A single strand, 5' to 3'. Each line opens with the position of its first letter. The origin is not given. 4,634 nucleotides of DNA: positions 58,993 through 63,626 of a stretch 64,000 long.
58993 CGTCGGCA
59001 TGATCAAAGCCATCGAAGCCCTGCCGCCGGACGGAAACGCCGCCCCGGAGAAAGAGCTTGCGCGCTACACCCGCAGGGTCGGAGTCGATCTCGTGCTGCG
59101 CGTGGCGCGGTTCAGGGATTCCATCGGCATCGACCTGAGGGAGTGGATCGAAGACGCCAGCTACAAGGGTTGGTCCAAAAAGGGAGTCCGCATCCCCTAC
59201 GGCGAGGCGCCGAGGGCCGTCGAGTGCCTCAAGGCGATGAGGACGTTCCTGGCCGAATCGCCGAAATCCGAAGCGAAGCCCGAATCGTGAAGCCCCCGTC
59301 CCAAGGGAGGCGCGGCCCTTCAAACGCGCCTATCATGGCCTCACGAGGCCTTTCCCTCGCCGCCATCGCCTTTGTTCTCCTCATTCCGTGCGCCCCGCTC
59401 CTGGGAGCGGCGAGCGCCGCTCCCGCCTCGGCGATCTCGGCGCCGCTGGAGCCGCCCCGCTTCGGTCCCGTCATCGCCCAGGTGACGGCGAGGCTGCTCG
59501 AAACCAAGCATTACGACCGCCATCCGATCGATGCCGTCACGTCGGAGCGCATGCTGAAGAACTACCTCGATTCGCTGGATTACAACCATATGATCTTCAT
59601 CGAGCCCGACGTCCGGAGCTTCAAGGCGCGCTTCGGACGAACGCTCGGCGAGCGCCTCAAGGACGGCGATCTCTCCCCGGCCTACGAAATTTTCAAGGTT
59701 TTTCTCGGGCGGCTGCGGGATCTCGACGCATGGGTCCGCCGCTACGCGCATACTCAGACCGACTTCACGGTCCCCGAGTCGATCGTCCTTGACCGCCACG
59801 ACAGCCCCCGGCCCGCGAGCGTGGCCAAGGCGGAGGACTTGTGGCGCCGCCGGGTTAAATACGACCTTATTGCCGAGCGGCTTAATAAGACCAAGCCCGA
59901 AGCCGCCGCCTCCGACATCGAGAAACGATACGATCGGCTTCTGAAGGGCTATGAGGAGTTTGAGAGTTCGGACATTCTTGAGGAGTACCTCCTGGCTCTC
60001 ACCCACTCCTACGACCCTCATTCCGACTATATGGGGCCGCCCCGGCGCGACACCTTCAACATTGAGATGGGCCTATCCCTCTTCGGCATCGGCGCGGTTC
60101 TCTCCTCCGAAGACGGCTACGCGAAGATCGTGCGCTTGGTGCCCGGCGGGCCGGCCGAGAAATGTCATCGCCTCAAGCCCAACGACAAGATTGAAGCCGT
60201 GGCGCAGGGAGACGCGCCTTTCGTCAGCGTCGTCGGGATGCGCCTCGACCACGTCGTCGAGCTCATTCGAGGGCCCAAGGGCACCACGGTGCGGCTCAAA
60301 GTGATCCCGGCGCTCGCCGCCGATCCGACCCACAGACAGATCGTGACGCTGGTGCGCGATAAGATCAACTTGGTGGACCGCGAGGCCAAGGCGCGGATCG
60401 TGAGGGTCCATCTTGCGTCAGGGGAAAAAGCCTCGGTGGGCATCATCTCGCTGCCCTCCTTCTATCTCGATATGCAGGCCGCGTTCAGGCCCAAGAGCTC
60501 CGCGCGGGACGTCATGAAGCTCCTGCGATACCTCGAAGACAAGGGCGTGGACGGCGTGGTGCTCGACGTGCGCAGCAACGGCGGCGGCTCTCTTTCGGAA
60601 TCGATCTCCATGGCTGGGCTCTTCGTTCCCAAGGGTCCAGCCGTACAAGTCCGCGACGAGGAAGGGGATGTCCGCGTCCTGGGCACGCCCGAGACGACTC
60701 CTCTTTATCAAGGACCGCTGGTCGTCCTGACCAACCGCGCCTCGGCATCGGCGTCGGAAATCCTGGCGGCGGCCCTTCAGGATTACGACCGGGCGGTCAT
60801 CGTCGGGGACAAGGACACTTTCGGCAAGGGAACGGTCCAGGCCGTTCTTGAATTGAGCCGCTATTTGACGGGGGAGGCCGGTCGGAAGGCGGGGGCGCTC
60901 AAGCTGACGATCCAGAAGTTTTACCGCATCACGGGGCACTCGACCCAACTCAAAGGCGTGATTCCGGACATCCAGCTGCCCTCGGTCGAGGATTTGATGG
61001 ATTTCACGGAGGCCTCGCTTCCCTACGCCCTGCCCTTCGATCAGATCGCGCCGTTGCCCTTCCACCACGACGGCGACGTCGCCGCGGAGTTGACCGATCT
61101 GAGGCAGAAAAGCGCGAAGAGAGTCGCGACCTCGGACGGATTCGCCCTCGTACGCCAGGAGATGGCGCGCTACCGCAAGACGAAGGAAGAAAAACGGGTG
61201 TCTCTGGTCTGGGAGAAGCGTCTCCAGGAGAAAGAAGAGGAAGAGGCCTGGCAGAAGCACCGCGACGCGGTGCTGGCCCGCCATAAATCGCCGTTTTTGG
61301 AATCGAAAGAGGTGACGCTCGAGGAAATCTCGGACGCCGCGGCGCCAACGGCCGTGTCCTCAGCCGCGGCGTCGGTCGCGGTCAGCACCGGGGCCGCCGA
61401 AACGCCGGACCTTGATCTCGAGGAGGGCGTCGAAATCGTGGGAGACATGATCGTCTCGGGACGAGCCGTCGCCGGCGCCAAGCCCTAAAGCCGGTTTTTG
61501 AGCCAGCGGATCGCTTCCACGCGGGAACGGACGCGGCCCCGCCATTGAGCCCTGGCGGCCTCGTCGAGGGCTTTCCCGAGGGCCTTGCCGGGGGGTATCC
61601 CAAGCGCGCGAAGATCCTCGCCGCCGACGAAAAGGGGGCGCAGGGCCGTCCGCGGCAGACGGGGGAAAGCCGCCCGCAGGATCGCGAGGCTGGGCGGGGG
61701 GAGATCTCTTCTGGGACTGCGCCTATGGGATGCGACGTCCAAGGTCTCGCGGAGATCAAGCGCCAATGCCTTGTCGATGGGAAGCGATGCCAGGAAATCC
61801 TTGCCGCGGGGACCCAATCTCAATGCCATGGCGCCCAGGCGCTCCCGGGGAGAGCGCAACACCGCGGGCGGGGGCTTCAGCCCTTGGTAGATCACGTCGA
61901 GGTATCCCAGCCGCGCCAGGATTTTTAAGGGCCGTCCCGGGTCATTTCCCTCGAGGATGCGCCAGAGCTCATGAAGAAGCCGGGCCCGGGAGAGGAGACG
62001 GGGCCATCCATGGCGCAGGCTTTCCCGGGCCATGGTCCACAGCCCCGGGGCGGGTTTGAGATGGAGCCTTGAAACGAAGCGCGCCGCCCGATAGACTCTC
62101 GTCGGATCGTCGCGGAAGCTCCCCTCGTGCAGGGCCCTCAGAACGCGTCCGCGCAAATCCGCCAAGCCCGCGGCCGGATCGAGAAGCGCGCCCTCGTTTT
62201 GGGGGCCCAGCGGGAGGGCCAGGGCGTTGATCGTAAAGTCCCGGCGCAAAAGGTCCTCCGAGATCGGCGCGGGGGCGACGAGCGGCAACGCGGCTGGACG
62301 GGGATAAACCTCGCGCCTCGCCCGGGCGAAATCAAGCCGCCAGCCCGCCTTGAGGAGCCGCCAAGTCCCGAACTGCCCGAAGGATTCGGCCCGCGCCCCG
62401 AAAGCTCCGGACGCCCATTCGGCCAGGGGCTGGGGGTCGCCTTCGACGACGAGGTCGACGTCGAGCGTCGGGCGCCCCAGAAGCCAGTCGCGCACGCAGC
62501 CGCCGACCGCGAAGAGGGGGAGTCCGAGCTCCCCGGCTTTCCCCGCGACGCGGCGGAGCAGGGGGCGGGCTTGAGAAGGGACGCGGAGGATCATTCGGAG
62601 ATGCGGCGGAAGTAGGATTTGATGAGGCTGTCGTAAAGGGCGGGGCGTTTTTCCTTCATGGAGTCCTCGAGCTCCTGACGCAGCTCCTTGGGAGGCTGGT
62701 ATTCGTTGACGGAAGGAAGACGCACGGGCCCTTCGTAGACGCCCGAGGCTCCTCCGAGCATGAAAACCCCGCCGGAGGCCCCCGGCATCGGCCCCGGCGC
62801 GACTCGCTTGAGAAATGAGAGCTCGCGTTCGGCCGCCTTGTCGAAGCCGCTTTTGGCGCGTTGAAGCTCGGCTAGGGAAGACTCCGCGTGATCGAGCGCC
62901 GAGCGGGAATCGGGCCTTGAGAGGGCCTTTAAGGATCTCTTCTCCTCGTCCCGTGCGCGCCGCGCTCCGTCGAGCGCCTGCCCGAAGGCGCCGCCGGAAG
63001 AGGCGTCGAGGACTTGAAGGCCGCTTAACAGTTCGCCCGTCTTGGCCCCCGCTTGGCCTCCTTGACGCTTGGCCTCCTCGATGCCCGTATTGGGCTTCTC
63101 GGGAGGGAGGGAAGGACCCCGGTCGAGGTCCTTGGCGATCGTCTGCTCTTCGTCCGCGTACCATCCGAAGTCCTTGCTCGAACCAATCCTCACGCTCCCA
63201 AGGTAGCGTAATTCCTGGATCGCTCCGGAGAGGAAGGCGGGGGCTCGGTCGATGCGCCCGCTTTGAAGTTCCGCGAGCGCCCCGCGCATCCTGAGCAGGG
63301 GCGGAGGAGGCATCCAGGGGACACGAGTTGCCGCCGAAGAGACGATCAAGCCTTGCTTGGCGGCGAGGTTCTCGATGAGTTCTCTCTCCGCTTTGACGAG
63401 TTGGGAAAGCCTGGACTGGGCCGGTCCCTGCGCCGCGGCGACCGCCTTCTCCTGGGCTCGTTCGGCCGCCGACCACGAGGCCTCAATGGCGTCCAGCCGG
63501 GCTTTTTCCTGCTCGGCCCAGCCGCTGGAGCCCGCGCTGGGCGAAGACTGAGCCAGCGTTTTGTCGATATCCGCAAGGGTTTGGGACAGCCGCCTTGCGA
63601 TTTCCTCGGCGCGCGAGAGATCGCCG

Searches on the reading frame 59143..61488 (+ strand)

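Call 11: search_protein_families(library=pfam, proteins=[window:59143-61488:+])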
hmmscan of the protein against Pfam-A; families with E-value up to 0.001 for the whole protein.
window:59143-61488:+ (781 aa): 5 families
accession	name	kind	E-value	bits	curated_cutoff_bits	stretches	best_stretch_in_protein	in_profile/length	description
PF03572.23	Peptidase_S41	-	4.6e-46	156.9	24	1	432-611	2-164/165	Peptidase family S41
PF17804.6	TSP_NTD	-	7e-45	154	26.4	1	117-299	3-187/188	Tail specific protease N-terminal domain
PF11818.13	DUF3340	-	1.2e-25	90.8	28.6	1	619-770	4-154/155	C-terminal domain of tail specific protease (DUF3340)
PF00595.29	PDZ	-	2.7e-07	31.3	23.2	1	307-387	4-80/81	PDZ domain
PF17820.7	PDZ_6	-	1.5e-05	25.1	27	1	329-387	2-52/54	PDZ domain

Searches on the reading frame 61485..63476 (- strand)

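Call 11: search_protein_families(library=pfam, proteins=[window:61485-63476:-])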
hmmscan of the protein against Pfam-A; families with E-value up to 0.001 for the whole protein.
window:61485-63476:- (663 aa): 1 family
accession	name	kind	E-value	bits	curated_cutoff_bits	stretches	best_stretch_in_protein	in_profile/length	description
PF01743.26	PolyA_pol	-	5e-22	79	23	1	322-447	2-126/126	Poly A polymerase head domain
